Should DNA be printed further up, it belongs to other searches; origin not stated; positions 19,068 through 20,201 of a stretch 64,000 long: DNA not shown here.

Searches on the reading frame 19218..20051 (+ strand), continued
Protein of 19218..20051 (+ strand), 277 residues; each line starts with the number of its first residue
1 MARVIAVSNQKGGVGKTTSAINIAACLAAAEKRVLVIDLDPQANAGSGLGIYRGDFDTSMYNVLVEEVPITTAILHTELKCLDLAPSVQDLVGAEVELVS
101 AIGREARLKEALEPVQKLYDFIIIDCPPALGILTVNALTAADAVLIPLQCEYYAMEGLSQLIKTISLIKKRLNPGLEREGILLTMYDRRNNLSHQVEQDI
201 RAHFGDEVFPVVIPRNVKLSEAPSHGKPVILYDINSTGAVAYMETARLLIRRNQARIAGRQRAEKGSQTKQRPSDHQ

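Call 46: find_encoding_contigs(protein=P0124, flank=7000, max_places=10)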
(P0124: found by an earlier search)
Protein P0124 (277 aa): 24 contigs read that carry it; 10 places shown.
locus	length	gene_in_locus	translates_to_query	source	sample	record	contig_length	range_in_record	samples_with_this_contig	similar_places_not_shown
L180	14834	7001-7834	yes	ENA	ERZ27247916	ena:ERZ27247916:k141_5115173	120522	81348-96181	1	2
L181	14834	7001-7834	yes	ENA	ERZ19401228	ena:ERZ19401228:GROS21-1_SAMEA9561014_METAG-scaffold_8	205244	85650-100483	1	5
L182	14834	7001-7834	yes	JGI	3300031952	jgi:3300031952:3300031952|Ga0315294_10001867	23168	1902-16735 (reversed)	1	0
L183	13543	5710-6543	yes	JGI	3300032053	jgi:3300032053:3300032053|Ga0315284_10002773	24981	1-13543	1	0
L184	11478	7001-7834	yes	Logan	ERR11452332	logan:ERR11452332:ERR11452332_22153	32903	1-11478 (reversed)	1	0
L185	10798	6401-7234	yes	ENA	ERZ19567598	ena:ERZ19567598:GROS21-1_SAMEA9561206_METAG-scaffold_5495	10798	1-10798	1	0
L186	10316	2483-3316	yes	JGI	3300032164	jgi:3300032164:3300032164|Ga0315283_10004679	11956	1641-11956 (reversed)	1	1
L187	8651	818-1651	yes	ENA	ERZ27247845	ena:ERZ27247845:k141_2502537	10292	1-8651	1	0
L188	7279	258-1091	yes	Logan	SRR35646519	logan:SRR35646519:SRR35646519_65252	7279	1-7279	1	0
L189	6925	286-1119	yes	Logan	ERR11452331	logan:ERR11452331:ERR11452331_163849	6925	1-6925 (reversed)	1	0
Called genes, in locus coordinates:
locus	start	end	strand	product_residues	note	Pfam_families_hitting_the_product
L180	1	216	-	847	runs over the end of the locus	PF02518:HATPase_c, PF00204:DNA_gyraseB, PF01751:Toprim, PF21249:GyrB_hook (weak), PF18053:GyrB_insert (weak), PF00986:DNA_gyraseB_C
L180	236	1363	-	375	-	PF00712:DNA_pol3_beta, PF02767:DNA_pol3_beta_2, PF02768:DNA_pol3_beta_3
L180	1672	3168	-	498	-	PF11638:DnaA_N (weak), PF00308:Bac_DnaA, PF01695:IstB_IS21 (weak), PF22688:Hda_lid (faint), PF08299:Bac_DnaA_C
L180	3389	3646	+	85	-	-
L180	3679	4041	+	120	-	-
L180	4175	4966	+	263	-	PF00119:ATP-synt_A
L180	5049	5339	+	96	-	PF00137:ATP-synt_C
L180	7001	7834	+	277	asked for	PF00142:Fer4_NifH (faint), PF01656:CbiA, PF02374:ArsA_ATPase (weak), PF06564:CBP_BcsQ, PF09140:MipZ (weak), PF10609:ParA (weak), PF13614:AAA_31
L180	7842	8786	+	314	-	PF02195:ParB_N, PF17762:HTH_ParB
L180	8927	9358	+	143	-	-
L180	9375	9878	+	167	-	PF00430:ATP-synt_B, PF05405:Mt_ATP-synt_B (weak)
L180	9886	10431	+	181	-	PF00213:OSCP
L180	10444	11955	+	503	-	PF02874:ATP-synt_ab_N, PF00006:ATP-synt_ab, PF06745:ATPase (weak), PF00306:ATP-synt_ab_C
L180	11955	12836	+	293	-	PF00231:ATP-synt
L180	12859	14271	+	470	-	PF02874:ATP-synt_ab_N, PF00006:ATP-synt_ab, PF22919:ATP-synt_VA_C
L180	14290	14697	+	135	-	PF02823:ATP-synt_DE_N, PF00401:ATP-synt_DE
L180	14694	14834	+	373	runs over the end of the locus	PF13439:Glyco_transf_4, PF13579:Glyco_trans_4_4, PF20706:GT4-conflict, PF00534:Glycos_transf_1, PF13692:Glyco_trans_1_4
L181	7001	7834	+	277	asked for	PF00142:Fer4_NifH (faint), PF01656:CbiA, PF02374:ArsA_ATPase (weak), PF06564:CBP_BcsQ, PF09140:MipZ (weak), PF10609:ParA (weak), PF13614:AAA_31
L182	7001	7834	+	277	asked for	PF00142:Fer4_NifH (faint), PF01656:CbiA, PF02374:ArsA_ATPase (weak), PF06564:CBP_BcsQ, PF09140:MipZ (weak), PF10609:ParA (weak), PF13614:AAA_31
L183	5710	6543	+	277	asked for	PF00142:Fer4_NifH (faint), PF01656:CbiA, PF02374:ArsA_ATPase (weak), PF06564:CBP_BcsQ, PF09140:MipZ (weak), PF10609:ParA (weak), PF13614:AAA_31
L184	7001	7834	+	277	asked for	PF00142:Fer4_NifH (faint), PF01656:CbiA, PF02374:ArsA_ATPase (weak), PF06564:CBP_BcsQ, PF09140:MipZ (weak), PF10609:ParA (weak), PF13614:AAA_31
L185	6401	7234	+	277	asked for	PF00142:Fer4_NifH (faint), PF01656:CbiA, PF02374:ArsA_ATPase (weak), PF06564:CBP_BcsQ, PF09140:MipZ (weak), PF10609:ParA (weak), PF13614:AAA_31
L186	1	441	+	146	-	?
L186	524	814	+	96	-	PF00137:ATP-synt_C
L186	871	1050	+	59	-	-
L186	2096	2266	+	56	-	-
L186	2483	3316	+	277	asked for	PF00142:Fer4_NifH (faint), PF01656:CbiA, PF02374:ArsA_ATPase (weak), PF06564:CBP_BcsQ, PF09140:MipZ (weak), PF10609:ParA (weak), PF13614:AAA_31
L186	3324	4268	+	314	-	PF02195:ParB_N, PF17762:HTH_ParB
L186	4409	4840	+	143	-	-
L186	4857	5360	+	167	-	PF00430:ATP-synt_B, PF05405:Mt_ATP-synt_B (weak)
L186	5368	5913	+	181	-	PF00213:OSCP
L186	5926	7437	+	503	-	PF02874:ATP-synt_ab_N, PF00006:ATP-synt_ab, PF06745:ATPase (weak), PF00306:ATP-synt_ab_C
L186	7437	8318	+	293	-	PF00231:ATP-synt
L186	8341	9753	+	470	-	PF02874:ATP-synt_ab_N, PF00006:ATP-synt_ab, PF22919:ATP-synt_VA_C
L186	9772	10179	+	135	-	PF02823:ATP-synt_DE_N, PF00401:ATP-synt_DE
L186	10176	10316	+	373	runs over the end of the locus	PF13439:Glyco_transf_4, PF13579:Glyco_trans_4_4, PF20706:GT4-conflict, PF00534:Glycos_transf_1, PF13692:Glyco_trans_1_4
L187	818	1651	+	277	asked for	PF00142:Fer4_NifH (faint), PF01656:CbiA, PF02374:ArsA_ATPase (weak), PF06564:CBP_BcsQ, PF09140:MipZ (weak), PF10609:ParA (weak), PF13614:AAA_31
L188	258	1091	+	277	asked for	PF00142:Fer4_NifH (faint), PF01656:CbiA, PF02374:ArsA_ATPase (weak), PF06564:CBP_BcsQ, PF09140:MipZ (weak), PF10609:ParA (weak), PF13614:AAA_31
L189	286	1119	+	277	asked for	PF00142:Fer4_NifH (faint), PF01656:CbiA, PF02374:ArsA_ATPase (weak), PF06564:CBP_BcsQ, PF09140:MipZ (weak), PF10609:ParA (weak), PF13614:AAA_31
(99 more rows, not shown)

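Call 49: find_encoding_contigs(protein=P0125, flank=7000, max_places=8)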
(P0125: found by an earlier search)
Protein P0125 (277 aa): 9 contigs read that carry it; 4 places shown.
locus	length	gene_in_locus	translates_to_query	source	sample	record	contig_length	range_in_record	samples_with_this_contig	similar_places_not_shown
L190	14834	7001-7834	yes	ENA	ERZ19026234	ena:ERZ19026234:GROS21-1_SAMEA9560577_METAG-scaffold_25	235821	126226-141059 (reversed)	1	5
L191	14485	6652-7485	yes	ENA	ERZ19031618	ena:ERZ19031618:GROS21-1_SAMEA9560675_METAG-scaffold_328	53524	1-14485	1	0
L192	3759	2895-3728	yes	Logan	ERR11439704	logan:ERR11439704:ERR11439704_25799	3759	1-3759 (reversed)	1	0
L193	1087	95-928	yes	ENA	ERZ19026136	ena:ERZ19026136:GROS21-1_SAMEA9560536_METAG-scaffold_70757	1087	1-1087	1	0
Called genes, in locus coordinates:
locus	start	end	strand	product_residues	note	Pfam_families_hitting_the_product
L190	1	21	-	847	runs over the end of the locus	PF02518:HATPase_c, PF00204:DNA_gyraseB, PF01751:Toprim, PF21249:GyrB_hook (weak), PF18053:GyrB_insert (weak), PF00986:DNA_gyraseB_C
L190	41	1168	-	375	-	PF00712:DNA_pol3_beta, PF02767:DNA_pol3_beta_2, PF02768:DNA_pol3_beta_3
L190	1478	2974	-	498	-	PF11638:DnaA_N (faint), PF00308:Bac_DnaA, PF01695:IstB_IS21 (weak), PF22688:Hda_lid (faint), PF08299:Bac_DnaA_C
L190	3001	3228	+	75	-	-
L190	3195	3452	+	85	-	-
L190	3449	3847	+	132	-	-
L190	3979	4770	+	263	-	PF00119:ATP-synt_A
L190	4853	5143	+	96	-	PF00137:ATP-synt_C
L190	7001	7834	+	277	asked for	PF00142:Fer4_NifH (weak), PF01656:CbiA, PF02374:ArsA_ATPase (weak), PF06564:CBP_BcsQ, PF09140:MipZ (weak), PF10609:ParA (weak), PF13614:AAA_31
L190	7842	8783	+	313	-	PF02195:ParB_N, PF17762:HTH_ParB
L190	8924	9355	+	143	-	-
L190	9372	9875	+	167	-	PF00430:ATP-synt_B (weak)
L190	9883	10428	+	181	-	PF00213:OSCP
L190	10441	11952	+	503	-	PF02874:ATP-synt_ab_N, PF00006:ATP-synt_ab, PF06745:ATPase (faint), PF00306:ATP-synt_ab_C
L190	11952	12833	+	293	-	PF00231:ATP-synt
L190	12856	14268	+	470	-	PF02874:ATP-synt_ab_N, PF00006:ATP-synt_ab, PF22919:ATP-synt_VA_C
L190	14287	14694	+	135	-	PF02823:ATP-synt_DE_N, PF00401:ATP-synt_DE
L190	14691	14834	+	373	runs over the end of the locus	PF13439:Glyco_transf_4, PF13579:Glyco_trans_4_4, PF20706:GT4-conflict, PF00534:Glycos_transf_1, PF13692:Glyco_trans_1_4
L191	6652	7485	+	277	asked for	PF00142:Fer4_NifH (weak), PF01656:CbiA, PF02374:ArsA_ATPase (weak), PF06564:CBP_BcsQ, PF09140:MipZ (weak), PF10609:ParA (weak), PF13614:AAA_31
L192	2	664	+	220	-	?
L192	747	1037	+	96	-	PF00137:ATP-synt_C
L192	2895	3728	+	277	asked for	PF00142:Fer4_NifH (weak), PF01656:CbiA, PF02374:ArsA_ATPase (weak), PF06564:CBP_BcsQ, PF09140:MipZ (weak), PF10609:ParA (weak), PF13614:AAA_31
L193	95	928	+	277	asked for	PF00142:Fer4_NifH (weak), PF01656:CbiA, PF02374:ArsA_ATPase (weak), PF06564:CBP_BcsQ, PF09140:MipZ (weak), PF10609:ParA (weak), PF13614:AAA_31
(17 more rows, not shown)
